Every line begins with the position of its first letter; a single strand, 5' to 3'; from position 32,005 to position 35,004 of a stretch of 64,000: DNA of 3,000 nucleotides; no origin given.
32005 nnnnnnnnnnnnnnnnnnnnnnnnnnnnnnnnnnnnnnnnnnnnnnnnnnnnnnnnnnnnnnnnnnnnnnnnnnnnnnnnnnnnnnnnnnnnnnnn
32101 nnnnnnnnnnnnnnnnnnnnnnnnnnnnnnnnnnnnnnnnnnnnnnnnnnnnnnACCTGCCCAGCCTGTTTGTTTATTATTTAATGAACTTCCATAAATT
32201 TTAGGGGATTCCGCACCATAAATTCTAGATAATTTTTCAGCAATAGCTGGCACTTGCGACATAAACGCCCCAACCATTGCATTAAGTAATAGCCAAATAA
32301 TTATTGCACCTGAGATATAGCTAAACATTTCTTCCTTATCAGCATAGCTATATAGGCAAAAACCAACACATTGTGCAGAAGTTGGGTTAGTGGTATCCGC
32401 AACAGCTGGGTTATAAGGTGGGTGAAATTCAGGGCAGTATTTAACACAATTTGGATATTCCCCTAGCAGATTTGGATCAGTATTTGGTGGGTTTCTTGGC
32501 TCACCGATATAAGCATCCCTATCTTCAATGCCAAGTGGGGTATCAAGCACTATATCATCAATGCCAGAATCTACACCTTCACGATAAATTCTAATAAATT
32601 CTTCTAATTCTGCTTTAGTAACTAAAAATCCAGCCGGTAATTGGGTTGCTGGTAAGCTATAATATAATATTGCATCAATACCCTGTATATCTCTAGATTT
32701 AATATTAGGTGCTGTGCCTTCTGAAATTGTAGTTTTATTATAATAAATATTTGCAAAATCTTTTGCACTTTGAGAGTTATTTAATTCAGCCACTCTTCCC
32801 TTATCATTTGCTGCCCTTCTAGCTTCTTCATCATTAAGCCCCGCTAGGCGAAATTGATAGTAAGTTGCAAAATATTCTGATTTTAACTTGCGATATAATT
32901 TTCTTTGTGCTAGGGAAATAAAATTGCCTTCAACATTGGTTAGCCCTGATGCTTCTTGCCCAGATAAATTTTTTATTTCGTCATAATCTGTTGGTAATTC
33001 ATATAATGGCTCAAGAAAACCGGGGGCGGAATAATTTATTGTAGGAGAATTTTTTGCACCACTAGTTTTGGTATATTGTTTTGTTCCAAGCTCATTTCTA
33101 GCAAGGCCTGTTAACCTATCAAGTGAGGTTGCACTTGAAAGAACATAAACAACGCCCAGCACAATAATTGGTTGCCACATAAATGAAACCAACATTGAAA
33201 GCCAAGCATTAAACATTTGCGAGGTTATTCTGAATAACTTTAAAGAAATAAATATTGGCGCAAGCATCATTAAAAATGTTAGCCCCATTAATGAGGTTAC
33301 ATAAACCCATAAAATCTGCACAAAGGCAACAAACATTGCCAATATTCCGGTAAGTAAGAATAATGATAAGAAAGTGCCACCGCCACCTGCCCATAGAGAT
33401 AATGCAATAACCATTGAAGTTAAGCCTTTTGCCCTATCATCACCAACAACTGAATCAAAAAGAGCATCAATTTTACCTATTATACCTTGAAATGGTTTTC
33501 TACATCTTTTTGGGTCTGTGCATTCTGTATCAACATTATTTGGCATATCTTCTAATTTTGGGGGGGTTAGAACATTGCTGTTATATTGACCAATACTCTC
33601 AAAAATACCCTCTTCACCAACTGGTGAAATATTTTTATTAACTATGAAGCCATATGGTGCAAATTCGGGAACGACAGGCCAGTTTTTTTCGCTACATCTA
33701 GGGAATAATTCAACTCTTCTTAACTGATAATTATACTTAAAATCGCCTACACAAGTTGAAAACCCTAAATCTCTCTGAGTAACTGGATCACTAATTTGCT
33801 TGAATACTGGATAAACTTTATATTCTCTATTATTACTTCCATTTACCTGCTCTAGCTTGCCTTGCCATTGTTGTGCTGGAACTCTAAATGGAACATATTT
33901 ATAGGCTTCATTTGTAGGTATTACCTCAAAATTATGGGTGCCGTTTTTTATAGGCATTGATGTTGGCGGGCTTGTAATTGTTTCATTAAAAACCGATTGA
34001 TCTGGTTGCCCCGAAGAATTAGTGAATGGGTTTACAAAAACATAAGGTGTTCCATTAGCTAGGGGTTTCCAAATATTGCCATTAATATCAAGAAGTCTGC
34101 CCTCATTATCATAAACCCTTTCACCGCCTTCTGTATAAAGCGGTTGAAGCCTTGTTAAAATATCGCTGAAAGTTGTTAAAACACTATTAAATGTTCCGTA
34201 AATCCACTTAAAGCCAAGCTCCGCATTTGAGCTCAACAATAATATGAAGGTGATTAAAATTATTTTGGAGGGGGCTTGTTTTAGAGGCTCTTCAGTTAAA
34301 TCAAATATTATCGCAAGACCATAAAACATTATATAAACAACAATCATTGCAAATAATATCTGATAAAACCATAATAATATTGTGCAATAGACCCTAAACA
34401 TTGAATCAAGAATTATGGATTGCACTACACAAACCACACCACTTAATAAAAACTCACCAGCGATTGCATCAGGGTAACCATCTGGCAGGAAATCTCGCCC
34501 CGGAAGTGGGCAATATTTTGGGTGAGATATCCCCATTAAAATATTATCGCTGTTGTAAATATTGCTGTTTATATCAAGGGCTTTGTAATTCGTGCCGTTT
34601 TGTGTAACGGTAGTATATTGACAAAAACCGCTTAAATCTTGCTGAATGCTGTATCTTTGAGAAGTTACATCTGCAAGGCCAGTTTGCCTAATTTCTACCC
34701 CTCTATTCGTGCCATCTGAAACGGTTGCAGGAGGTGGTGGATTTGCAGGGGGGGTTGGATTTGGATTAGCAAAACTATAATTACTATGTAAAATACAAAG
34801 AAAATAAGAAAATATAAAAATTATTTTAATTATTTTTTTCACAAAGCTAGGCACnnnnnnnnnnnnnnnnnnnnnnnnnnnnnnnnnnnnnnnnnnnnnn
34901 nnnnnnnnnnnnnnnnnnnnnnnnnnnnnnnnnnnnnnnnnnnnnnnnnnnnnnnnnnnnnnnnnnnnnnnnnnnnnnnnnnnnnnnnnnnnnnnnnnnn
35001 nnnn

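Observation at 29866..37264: Minimal rvh-like T4SS locus: virB4 translationally coupled to a single giant virB6, with no virB3 upstream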

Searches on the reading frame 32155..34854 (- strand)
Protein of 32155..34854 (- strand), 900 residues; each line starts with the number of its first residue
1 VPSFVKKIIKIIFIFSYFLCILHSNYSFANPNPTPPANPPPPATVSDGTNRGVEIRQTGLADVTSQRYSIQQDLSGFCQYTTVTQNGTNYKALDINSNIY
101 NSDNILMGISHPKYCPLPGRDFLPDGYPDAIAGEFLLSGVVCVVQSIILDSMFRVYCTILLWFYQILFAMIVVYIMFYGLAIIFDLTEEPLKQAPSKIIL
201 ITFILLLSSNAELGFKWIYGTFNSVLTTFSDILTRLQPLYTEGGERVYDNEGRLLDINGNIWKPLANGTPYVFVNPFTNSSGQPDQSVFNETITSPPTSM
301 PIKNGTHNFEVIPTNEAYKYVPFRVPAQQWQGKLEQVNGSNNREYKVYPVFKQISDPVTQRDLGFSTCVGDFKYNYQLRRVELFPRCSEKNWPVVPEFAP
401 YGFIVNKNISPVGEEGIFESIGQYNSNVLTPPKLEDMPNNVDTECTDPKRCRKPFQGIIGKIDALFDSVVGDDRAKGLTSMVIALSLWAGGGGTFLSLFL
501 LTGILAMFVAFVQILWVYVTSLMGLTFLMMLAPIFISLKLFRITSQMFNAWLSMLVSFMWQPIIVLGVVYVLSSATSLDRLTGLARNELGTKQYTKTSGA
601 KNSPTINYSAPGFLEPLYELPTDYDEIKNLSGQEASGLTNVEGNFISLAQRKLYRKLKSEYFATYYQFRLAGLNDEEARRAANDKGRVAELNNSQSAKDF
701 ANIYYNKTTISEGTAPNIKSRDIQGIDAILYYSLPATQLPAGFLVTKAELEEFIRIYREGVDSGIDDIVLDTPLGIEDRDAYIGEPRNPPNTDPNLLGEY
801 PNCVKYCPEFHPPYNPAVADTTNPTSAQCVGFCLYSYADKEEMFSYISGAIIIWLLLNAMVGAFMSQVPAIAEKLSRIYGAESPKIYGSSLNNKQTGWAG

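Call 69: find_homologous_proteins(query=window:32155-34854:-, max_evalue=0.00001)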
Query window:32155-34854:- (900 aa): 11 proteins with E <= 0.00001 among 8000 candidates.
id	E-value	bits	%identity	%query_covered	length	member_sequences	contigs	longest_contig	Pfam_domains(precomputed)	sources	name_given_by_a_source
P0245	0.0e+0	1525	76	95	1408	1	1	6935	PF04610.20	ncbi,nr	ncbi:MAG: type IV secretion system protein, partial [Rickettsiales bacterium]|nr:type IV secretion s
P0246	2.7e-191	656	42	91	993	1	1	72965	PF04610.20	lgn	-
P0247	9.5e-187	641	41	99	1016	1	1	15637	PF04610.20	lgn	-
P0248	5.1e-177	609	41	93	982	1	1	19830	PF04610.20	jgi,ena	-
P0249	6.7e-172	592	39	99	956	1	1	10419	PF04610.20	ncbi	-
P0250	1.5e-150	521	36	88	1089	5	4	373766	PF04610.20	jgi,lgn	jgi:hypothetical protein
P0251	5.9e-142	493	40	62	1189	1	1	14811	PF04610.20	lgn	-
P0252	3.5e-141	490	35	89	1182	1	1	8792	PF04610.20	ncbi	-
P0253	2.5e-138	481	34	86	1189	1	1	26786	PF04610.20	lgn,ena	-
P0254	1.8e-130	455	35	87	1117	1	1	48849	PF04610.20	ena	-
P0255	4.9e-130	453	34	87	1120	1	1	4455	PF04610.20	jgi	jgi:hypothetical protein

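Call 73: search_solved_structures(query=A2, max_evalue=0.01)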
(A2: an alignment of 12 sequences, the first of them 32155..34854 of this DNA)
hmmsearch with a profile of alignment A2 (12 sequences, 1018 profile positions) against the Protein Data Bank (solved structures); distinct sequences matched with E-value up to 0.01: 0.

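Call 79: predict_structure(alignment_id=A2)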
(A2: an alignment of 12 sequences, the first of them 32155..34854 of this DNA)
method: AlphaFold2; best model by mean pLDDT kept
length: 900 residues; sequences in the alignment: 12
mean_pLDDT: 60.2   pTM: 0.45
mean pLDDT of the five models: 60.2, 52.2, 52.0, 51.5, 51.4
residues with pLDDT >= 90: 0; 70-90: 238; 50-70: 422; < 50: 240
segments of 3 or more residues with pLDDT < 50: 23-69, 105-108, 275-290, 295-301, 303-308, 411-417, 457-459, 467-493, 576-587, 589-592, 596-598, 600-604, 606-613, 714-717, 777-839, 880-900
pLDDT, mean of each block of 10 residues (from residue 1): 58 66 36 34 34 29 41 64 58 61 51 60 69 64 65 68 67 70 63 66 69 63 60 59 66 73 71 48 39 47 46 68 78 67 72 71 65 66 69 71 66 45 61 75 73 59 50 37 45 56 67 69 67 69 67 73 69 51 48 48 46 53 76 64 61 78 86 82 71 82 81 54 78 69 82 80 69 54 31 40 40 42 40 40 58 68 75 65 35 29
secondary structure, 60 per line:
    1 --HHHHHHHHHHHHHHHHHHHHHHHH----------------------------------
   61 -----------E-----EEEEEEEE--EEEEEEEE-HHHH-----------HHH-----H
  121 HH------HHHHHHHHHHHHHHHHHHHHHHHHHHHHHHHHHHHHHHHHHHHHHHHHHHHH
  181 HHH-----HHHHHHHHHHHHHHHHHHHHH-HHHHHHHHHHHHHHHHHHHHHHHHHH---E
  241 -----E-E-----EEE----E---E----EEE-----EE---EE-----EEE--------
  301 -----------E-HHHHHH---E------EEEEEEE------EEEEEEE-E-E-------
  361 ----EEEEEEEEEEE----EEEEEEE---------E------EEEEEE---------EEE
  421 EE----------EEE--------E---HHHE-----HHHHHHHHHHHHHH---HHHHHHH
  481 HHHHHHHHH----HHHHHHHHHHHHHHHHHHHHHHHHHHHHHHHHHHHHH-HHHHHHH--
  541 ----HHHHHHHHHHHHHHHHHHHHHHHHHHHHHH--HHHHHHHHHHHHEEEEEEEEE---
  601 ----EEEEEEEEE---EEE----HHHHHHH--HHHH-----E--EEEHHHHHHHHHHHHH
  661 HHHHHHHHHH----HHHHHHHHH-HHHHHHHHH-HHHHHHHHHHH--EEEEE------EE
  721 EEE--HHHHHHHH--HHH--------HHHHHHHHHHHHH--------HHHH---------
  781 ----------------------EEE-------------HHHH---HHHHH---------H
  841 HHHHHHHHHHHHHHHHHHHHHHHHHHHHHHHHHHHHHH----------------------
elements in order (helices of 4 or more, strands of 3 or more residues): H3-26 E78-85 E88-95 H97-100 H129-183 H189-209 H211-236 E254-256 E270-272 E290-292 H314-319 E330-336 E343-349 E365-375 E380-386 E403-408 E418-422 E433-435 H457-470 H474-489 H494-530 H532-538 H545-574 H577-588 E589-597 E605-613 E617-619 H624-630 H633-636 E645-647 H648-670 H675-683 H685-693 H695-705 E708-712 E719-723 H726-733 H747-759 H768-771 E803-805 H819-822 H826-830 H840-878

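Call 81: fold_search(model_id=the predicted structure, library=pdb)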
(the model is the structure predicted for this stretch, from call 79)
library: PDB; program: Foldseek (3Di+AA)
matches with E <= 10: 172; with E <= 0.001: 0
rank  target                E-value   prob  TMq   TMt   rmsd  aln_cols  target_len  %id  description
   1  9c1p_A                3.7e-02  0.12  0.06  0.07  40.0       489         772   11  Structure of Calcium-Sensing Receptor in complex with positive allosteric modulator '6218 (released 2024-10-02)
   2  7dd6_B                1.1e-01  0.08  0.05  0.06  39.4       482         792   10  Structure of Ca2+/L-Trp-bonnd Calcium-Sensing Receptor in active state (released 2021-06-16)
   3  8iep_C                1.3e-01  0.11  0.05  0.13  34.7       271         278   14  Cryo-EM structure of GPR156C/D of G-protein free GPR156 (local refine) (released 2024-02-14)
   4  8iei_A                3.1e-01  0.09  0.05  0.13  34.7       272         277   11  Cryo-EM structure of GPR156A/B of G-protein free GPR156 (local refine) (released 2024-02-14)
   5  8ieb_B                3.1e-01  0.08  0.05  0.12  35.3       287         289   10  Cryo-EM structure of GPR156 of GPR156-miniGo-scFv16 complex (local refine) (released 2024-02-14)
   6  9c2f_A                3.1e-01  0.05  0.05  0.06  39.7       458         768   11  Structure of Calcium-Sensing Receptor in complex with positive allosteric modulator '54149 (released 2024-10-02)
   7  8iep_D                3.2e-01  0.08  0.05  0.13  33.4       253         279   14  Cryo-EM structure of GPR156C/D of G-protein free GPR156 (local refine) (released 2024-02-14)
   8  8x0f_A                3.9e-01  0.04  0.05  0.06  39.5       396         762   12  Human FL Metabotropic glutamate receptor 5, mGlu5-5M with quisqualate and PAM VU29 (released 2024-11-06)
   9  7f8u                  5.5e-01  0.05  0.05  0.09  33.2       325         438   10  Crystal structure of the cholecystokinin receptor CCKAR in complex with lintitript (released 2021-10-13)
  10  8yjp_A                5.7e-01  0.06  0.05  0.11  33.5       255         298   10  Cryo-EM structure of human apo GPR156 (released 2025-02-05)
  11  7c7q_B                5.7e-01  0.03  0.05  0.06  36.0       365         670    8  Cryo-EM structure of the baclofen/BHFF-bound human GABA(B) receptor in active state (released 2020-07-01)
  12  8rt9_F                6.0e-01  0.84  0.10  0.27   6.1       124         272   19  Stalk complex full-length structure (TrwJ/VirB5-TrwI/VirB6) from the fully-assembled R388 type IV secretion system det (released 2024-06-19)
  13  7o3v_H                6.6e-01  0.63  0.10  0.36  10.9       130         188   17  Stalk complex structure (TrwJ/VirB5-TrwI/VirB6) from the fully-assembled R388 type IV secretion system determined by c (released 2022-06-22)
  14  7o3v_J                6.6e-01  0.51  0.09  0.26  13.3       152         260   18  Stalk complex structure (TrwJ/VirB5-TrwI/VirB6) from the fully-assembled R388 type IV secretion system determined by c (released 2022-06-22)
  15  8wpu_A                6.6e-01  0.03  0.05  0.06  39.5       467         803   10  Human calcium-sensing receptor(CaSR) bound to cinacalcet in complex with Gq protein (released 2023-11-22)
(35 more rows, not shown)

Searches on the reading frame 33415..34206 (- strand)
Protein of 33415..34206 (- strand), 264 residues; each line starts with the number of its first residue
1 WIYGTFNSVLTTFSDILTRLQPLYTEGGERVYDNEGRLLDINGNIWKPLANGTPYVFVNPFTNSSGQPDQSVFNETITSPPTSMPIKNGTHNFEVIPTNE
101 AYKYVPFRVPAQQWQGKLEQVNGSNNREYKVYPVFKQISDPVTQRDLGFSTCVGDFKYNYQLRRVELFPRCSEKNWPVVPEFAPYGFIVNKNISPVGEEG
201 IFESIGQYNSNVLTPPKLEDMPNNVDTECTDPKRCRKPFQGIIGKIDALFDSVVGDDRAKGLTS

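Call 92: search_protein_representatives(protein=window:33415-34206:-)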
Query: 264 residues. Proteins with E-value up to 0.001 (for the whole library): 14; up to 1e-10: 10; up to 1e-30: 3. The best 14 are listed.
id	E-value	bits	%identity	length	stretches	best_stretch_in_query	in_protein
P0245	4.5e-125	433.1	73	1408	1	1-264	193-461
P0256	1.2e-82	294.0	53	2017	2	1-264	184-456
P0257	8.1e-35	137.1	42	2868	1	2-262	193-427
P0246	7.7e-30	120.7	40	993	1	1-262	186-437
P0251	7.9e-26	107.6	34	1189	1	1-263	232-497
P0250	2.6e-25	105.9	41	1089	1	5-262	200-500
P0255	2.4e-24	102.7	42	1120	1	2-262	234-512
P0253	1.2e-19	87.3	36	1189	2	27-238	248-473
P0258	6.5e-18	81.6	34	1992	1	3-262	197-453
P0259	1.5e-13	67.3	39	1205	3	30-186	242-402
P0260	2.6e-09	53.4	38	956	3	233-262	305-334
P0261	4.1e-05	39.6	38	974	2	229-263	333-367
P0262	4.2e-05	39.6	43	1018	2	230-262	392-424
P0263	8.6e-05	38.6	40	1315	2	29-187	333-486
